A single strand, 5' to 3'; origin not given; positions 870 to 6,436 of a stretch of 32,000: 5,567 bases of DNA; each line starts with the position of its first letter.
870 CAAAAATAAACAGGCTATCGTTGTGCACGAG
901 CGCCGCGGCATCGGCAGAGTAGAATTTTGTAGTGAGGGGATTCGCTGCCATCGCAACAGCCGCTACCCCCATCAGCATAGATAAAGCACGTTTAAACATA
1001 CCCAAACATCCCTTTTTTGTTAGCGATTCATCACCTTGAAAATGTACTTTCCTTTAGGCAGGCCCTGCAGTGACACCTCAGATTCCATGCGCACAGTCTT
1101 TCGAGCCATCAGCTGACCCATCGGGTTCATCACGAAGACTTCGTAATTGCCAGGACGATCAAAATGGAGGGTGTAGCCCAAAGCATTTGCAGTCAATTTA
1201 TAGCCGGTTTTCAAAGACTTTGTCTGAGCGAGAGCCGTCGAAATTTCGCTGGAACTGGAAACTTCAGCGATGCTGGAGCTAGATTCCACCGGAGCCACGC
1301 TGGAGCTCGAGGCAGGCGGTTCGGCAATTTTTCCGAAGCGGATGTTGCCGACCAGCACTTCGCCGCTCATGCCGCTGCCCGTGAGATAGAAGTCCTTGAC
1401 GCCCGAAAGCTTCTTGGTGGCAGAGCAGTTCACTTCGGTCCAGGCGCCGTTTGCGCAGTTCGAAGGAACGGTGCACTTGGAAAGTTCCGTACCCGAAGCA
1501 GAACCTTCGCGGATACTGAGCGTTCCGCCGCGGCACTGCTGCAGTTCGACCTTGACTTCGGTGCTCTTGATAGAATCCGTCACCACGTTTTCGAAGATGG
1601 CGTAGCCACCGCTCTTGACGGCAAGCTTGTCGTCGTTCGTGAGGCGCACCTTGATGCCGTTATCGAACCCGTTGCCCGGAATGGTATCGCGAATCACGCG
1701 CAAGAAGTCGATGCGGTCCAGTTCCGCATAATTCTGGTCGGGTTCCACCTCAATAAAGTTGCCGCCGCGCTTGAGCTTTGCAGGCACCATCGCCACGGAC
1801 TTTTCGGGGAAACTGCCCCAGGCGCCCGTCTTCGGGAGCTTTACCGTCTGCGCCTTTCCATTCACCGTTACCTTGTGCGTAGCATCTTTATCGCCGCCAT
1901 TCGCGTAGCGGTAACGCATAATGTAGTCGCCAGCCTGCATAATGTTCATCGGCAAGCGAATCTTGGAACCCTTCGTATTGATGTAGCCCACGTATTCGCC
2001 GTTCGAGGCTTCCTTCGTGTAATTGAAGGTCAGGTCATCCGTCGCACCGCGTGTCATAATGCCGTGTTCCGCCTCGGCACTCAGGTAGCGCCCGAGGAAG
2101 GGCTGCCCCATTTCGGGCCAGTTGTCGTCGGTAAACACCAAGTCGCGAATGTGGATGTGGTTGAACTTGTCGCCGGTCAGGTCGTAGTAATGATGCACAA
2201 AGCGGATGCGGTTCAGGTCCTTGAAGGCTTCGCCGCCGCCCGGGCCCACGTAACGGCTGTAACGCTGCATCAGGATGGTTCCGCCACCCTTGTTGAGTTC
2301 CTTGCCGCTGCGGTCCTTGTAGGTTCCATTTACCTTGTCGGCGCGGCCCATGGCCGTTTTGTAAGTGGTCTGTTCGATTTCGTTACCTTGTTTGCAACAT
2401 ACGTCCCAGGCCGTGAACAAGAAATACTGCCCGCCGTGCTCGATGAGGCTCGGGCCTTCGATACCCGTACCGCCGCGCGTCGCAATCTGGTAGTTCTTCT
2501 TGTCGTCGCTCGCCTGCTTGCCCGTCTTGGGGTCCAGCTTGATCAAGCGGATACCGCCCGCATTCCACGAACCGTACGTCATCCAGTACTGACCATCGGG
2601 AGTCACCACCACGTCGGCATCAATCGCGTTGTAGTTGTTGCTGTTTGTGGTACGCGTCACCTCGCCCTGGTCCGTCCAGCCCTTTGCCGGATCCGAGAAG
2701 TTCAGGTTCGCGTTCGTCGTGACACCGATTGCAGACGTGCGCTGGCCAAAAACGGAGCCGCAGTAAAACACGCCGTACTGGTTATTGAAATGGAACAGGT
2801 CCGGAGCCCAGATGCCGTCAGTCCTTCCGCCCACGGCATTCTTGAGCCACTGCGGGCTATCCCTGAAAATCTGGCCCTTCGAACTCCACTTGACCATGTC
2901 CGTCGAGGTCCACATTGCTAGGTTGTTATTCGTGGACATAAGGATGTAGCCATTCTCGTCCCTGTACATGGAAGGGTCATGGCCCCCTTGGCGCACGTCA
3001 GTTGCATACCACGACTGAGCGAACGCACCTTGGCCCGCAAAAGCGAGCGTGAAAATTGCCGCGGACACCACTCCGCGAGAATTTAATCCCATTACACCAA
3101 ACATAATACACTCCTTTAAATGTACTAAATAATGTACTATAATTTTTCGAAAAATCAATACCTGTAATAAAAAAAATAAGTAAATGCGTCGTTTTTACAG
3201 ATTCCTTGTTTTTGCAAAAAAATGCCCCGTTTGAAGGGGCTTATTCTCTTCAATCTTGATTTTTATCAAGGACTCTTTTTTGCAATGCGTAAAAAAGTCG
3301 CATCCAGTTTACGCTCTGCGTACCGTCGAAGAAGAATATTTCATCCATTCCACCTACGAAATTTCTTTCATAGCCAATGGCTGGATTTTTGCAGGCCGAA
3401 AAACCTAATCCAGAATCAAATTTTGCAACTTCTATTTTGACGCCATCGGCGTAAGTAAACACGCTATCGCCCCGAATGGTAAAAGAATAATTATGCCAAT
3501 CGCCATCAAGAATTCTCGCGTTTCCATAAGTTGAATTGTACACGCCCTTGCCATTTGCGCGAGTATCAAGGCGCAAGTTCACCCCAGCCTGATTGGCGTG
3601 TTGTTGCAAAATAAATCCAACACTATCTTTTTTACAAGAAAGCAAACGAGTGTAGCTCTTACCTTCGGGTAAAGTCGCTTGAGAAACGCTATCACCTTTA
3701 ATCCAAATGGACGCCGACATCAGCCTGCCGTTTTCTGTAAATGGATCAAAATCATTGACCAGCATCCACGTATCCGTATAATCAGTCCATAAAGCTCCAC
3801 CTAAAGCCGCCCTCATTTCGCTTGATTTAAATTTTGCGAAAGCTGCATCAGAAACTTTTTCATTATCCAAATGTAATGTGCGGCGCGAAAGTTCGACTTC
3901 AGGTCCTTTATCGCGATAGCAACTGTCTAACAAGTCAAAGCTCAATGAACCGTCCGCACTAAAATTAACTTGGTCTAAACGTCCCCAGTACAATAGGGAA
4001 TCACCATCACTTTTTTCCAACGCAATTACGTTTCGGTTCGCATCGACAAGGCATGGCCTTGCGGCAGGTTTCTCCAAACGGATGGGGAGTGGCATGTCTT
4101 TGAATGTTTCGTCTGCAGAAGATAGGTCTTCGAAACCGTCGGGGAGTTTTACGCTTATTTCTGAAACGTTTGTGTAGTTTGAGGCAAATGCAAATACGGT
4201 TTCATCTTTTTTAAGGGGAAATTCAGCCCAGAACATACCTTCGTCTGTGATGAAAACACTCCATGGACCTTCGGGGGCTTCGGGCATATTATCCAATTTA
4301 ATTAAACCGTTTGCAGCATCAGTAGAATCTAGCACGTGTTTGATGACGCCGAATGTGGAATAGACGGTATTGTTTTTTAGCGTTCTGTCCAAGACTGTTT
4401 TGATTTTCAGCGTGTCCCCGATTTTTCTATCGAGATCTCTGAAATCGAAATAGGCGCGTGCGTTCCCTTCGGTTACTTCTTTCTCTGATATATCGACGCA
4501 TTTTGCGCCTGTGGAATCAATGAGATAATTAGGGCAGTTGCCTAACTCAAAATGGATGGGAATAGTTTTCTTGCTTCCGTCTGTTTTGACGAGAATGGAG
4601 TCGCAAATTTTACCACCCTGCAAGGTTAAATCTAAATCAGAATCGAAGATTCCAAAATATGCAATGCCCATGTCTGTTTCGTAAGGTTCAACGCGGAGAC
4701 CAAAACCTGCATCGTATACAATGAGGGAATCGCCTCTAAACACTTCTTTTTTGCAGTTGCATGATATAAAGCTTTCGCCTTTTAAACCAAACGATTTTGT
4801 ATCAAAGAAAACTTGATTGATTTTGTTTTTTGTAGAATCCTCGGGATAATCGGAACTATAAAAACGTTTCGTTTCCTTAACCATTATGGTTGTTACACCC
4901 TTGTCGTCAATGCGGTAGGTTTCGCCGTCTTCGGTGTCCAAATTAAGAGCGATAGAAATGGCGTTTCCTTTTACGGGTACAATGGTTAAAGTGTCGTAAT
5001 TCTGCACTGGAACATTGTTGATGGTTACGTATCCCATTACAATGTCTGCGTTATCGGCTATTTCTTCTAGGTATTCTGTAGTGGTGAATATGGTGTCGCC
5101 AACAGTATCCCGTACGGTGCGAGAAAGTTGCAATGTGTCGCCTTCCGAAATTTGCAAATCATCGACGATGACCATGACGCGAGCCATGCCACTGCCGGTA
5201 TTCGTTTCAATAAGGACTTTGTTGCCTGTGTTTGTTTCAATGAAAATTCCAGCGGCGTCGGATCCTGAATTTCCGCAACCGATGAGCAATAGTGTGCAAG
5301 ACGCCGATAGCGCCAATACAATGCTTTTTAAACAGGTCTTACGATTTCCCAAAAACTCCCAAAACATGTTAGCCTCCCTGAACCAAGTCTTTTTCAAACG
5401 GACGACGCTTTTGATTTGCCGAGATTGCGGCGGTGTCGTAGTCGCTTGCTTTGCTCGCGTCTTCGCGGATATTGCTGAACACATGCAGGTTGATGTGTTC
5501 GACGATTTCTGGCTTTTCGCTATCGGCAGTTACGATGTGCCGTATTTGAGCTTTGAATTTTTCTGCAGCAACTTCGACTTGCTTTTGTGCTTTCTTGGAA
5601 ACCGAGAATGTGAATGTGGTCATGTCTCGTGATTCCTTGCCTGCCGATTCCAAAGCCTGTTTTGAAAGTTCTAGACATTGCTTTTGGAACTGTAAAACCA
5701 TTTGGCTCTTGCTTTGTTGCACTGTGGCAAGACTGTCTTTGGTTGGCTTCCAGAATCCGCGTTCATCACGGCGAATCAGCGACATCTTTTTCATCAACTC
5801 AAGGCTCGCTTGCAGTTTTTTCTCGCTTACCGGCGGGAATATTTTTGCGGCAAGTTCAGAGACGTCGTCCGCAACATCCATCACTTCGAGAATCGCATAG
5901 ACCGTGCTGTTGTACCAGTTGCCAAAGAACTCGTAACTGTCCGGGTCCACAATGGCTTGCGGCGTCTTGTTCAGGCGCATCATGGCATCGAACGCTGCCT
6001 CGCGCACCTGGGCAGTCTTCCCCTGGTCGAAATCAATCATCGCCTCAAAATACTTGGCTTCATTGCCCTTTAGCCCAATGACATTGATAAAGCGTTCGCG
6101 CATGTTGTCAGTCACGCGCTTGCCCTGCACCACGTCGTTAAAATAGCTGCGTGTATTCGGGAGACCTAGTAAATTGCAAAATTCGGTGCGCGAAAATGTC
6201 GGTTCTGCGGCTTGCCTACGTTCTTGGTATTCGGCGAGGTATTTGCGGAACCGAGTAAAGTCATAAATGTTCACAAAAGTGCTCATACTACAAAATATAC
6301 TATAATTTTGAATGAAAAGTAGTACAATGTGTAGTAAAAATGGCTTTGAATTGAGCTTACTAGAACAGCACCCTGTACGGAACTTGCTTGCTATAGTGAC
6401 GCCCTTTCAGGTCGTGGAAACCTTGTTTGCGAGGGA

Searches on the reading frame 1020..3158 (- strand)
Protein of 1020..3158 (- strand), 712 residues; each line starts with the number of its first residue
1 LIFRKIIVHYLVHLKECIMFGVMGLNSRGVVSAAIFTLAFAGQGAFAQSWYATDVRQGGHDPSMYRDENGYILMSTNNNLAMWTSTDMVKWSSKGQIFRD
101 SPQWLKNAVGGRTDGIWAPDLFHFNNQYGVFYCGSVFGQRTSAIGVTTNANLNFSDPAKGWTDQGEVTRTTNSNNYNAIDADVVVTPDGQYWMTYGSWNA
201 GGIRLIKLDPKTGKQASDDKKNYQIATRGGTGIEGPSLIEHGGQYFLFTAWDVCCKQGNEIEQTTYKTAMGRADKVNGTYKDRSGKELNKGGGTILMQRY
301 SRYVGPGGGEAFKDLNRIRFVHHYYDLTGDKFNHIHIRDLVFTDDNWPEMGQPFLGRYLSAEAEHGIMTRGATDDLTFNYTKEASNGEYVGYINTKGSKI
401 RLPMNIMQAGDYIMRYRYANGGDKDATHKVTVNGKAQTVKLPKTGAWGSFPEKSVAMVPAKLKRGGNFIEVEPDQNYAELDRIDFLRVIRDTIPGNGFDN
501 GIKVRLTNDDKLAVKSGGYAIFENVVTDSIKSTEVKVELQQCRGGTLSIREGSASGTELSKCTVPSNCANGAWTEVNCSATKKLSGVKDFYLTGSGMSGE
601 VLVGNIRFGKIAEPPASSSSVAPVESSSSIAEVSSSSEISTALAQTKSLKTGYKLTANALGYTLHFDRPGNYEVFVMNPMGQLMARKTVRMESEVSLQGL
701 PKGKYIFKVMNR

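Call 9: search_protein_families(library=pfam, proteins=[window:1020-3158:-], max_evalue=0.001)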
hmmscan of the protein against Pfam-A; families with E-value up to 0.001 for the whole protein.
window:1020-3158:- (712 aa): 3 families
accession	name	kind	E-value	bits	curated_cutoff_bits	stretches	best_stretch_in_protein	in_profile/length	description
PF04616.20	Glyco_hydro_43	-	2e-35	123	32.2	1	57-348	8-288/288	Glycosyl hydrolases family 43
PF03422.21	CBM_6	-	7.3e-09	36.4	28.9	1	513-599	27-113/125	Carbohydrate binding module (family 6)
PF16990.11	CBM_35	-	0.00036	21.3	28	0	379-484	16-117/121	Carbohydrate binding module (family 35)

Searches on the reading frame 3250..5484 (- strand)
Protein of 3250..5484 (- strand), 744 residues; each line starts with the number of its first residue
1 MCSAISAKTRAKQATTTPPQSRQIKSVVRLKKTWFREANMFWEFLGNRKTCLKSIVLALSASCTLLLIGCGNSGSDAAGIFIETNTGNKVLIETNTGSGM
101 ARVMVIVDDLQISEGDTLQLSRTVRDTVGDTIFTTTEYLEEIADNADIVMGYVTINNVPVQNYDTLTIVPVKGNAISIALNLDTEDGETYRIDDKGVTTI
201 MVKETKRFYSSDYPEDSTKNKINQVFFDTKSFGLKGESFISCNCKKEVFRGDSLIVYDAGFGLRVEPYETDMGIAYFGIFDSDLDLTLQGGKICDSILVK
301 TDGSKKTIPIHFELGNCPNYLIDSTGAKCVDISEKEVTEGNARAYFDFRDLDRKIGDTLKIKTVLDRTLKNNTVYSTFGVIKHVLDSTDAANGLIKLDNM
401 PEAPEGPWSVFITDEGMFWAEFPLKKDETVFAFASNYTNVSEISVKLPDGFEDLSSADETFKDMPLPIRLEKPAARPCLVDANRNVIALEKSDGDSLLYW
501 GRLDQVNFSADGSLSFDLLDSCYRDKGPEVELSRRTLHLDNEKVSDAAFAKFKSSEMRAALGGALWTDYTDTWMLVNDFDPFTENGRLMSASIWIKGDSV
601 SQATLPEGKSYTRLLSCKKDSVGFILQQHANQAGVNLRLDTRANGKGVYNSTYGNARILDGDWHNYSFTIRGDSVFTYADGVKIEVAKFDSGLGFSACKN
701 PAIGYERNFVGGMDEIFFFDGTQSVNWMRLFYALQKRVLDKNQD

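Call 4: search_protein_families(library=ncbifam, proteins=[window:3250-5484:-], max_evalue=0.01)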
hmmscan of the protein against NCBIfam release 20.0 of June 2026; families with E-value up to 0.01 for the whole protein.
window:3250-5484:- (744 aa): 0 families

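Call 5: search_protein_families(library=pfam, proteins=[window:3250-5484:-], max_evalue=0.1)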
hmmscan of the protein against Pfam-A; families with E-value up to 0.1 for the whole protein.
window:3250-5484:- (744 aa): 1 family
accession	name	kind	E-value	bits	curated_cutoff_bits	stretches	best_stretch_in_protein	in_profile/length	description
PF13385.13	Laminin_G_3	-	1.5e-05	25.6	27.6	1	576-722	9-144/151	Concanavalin A-like lectin/glucanases superfamily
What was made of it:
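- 3250..5367 (-): Gene 2C: lipoprotein, 705 aa. Lipobox LIGC, tether motif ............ (duplicated), C-terminal LamG-like module. LamG at 25.6 bits (call 5).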

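Call 50: search_protein_families(library=padloc, proteins=[window:3253-5367:-], max_evalue=0.01)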
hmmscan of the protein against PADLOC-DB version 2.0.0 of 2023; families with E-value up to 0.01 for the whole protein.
window:3253-5367:- (705 aa): 0 families

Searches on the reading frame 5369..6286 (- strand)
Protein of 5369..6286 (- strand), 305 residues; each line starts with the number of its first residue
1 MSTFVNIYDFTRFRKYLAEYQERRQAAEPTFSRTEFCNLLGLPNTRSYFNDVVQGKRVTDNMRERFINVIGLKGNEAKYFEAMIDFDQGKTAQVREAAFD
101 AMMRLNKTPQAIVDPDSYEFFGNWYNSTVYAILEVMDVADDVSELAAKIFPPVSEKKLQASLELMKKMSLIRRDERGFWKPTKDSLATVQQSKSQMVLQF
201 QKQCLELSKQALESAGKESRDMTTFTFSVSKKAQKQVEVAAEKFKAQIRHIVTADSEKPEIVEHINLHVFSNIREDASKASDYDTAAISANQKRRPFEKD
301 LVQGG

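Call 4: search_protein_families(library=ncbifam, proteins=[window:5369-6286:-], max_evalue=0.01)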
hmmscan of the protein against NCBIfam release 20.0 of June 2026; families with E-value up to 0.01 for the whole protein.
window:5369-6286:- (305 aa): 1 family
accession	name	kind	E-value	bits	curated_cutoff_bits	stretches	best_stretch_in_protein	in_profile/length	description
TIGR02147.1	Fsuc_second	paralog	1.8e-73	247.3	50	1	5-273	2-270/272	TIGR02147 family protein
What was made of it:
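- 5369..6286 (-): Gene 1C: TIGR02147/DUF4423 protein, 305 aa. 247 bits (call 4).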

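Call 5: search_protein_families(library=pfam, proteins=[window:5369-6286:-], max_evalue=0.1)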
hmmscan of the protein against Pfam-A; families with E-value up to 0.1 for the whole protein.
window:5369-6286:- (305 aa): 1 family
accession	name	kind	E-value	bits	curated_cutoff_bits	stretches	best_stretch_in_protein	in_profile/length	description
PF14394.12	DUF4423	-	6.8e-22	78.5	30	1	109-270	6-163/165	Domain of unknown function (DUF4423)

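Call 50: search_protein_families(library=padloc, proteins=[window:5369-6286:-], max_evalue=0.01)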
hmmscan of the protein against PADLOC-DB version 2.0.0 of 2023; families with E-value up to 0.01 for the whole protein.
window:5369-6286:- (305 aa): 0 families

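Call 55: find_related_loci(query=A5, collection=metagenome_contigs, flank=5000)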
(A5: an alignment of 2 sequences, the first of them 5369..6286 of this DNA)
Query A5 (305 aa) in metagenome_contigs; peptide patterns used: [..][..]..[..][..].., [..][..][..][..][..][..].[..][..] (x = any residue, [..] = any of these).
600 stretches matched a pattern (row limit reached: there are more); 120 encode a relative of the query (tblastn E <= 1e-3); the best 80 are kept; 80 distinct loci.
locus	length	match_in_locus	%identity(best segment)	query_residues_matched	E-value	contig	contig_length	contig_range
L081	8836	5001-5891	89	1-305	0e+0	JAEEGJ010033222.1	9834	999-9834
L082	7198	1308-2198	87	1-305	0e+0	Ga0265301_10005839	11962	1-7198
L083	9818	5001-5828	89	1-276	8e-174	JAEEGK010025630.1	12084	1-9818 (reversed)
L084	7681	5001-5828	89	1-276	2e-173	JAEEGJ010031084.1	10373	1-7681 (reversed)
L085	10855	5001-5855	87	1-286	3e-173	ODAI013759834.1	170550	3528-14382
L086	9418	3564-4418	87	1-286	5e-173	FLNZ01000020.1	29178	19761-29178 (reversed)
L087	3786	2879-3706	89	1-276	2e-180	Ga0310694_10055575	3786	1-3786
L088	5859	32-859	89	1-276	2e-173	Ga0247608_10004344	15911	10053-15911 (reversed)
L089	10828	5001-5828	89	1-276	7e-173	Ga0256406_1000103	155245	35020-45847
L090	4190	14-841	89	1-276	2e-178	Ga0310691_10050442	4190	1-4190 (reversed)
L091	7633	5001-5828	88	1-276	2e-172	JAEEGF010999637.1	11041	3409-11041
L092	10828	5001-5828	88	1-276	2e-172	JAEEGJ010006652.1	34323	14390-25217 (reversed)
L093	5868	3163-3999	87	1-279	3e-172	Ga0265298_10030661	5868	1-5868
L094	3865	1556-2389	82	1-278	3e-164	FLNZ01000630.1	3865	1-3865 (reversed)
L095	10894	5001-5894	75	1-305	3e-158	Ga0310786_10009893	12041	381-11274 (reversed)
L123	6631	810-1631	26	5-276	2e-29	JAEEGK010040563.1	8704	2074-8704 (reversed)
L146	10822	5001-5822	25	5-276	5e-27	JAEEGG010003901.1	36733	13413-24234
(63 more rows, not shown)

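Call 72: search_protein_families(library=pfam, proteins=[L089:7396-9504:+, L082:4526-6325:+, L089:9541-10620:-, L082:124-1218:+, L089:5867-7222:+], max_evalue=0.001)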
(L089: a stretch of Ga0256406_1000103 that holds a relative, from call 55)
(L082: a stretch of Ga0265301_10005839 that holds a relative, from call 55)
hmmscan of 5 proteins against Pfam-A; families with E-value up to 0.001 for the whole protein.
L089:7396-9504:+ (702 aa): 2 families
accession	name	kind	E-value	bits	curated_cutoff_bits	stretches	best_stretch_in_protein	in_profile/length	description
PF04616.20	Glyco_hydro_43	-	2.2e-35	122.9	32.2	1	39-330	8-288/288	Glycosyl hydrolases family 43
PF03422.21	CBM_6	-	7.5e-10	39.6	28.9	1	495-581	27-113/125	Carbohydrate binding module (family 6)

L082:4526-6325:+ (599 aa): 4 families
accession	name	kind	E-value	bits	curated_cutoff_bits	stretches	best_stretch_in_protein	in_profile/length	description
PF07745.19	Glyco_hydro_53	-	5.9e-52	177.2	24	1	28-245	1-216/340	Glycosyl hydrolase family 53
PF03422.21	CBM_6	-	3.3e-08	34.3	28.9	1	449-550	19-123/125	Carbohydrate binding module (family 6)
PF18998.6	Flg_new_2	-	4.4e-08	33.4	23.6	1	352-420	2-70/73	Divergent InlB B-repeat domain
PF16990.11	CBM_35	-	1.4e-05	25.9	28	1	428-541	2-109/121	Carbohydrate binding module (family 35)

L089:9541-10620:- (359 aa): 0 families

L082:124-1218:+ (364 aa): 0 families

L089:5867-7222:+ (451 aa): 1 family
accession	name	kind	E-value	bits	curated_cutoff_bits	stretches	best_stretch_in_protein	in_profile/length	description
PF13385.13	Laminin_G_3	-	9.8e-07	29.5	27.6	1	288-431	2-143/151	Concanavalin A-like lectin/glucanases superfamily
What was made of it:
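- Checked: Its ortholog in L089 passes at 29.5 bits (call 72).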

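Call 87: search_protein_families(library=pfam, proteins=[L123:1634-2842:+], max_evalue=1)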
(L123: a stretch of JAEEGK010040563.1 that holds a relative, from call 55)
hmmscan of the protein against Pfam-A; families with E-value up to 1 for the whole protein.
L123:1634-2842:+ (403 aa): 6 families
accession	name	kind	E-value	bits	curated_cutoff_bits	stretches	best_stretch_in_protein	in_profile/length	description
PF08547.18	CIA30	-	0.0044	17.5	24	1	257-353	33-113/157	Complex I intermediate-associated protein 30 (CIA30)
PF11974.14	bMG3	-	0.0049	17.3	34.9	1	82-107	42-67/103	Bacterial alpha-2-macroglobulin MG3 domain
PF13620.12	CarboxypepD_reg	-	0.016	16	32.3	0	170-195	32-57/82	Carboxypeptidase regulatory-like domain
PF09961.14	DUF2195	-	0.086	13.2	25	1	79-132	3-54/117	Uncharacterized protein conserved in bacteria (DUF2195)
PF14686.12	fn3_3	-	0.15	12.3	24.4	1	166-190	24-49/75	Polysaccharide lyase family 4, domain II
PF02369.22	Big_1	-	0.28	11.8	34.9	1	24-69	8-53/93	Bacterial Ig-like domain (group 1)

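Call 92: search_protein_families(library=pfam, proteins=[L146:1160-3055:-, L146:3158-4804:-, L146:7293-9611:+, L146:111-1169:-, L146:9641-10780:-], max_evalue=0.001)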
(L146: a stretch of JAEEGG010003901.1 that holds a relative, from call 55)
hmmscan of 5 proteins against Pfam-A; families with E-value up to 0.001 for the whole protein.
L146:1160-3055:- (632 aa): 1 family
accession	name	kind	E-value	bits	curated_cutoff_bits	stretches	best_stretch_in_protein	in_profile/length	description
PF03781.23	FGE-sulfatase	-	2e-36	126.4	23.3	1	115-330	4-253/255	Sulfatase-modifying factor enzyme 1-like domain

L146:3158-4804:- (549 aa): 2 families
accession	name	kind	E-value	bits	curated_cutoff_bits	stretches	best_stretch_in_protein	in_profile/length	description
PF02156.21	Glyco_hydro_26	-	4.4e-50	171.2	20.2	1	149-455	1-289/311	Glycosyl hydrolase family 26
PF16990.11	CBM_35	-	4.8e-17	62.8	28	1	21-135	1-119/121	Carbohydrate binding module (family 35)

L146:7293-9611:+ (773 aa): 1 family
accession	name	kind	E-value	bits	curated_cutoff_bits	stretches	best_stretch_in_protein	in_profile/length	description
PF17957.7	Big_7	-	2.3e-17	63.8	24.1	1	591-655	2-67/70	Bacterial Ig domain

L146:111-1169:- (353 aa): 1 family
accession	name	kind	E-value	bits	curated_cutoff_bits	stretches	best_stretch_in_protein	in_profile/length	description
PF00300.27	His_Phos_1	-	1.9e-06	28.2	21.7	1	134-195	1-68/194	Histidine phosphatase superfamily (branch 1)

L146:9641-10780:- (380 aa): 0 families
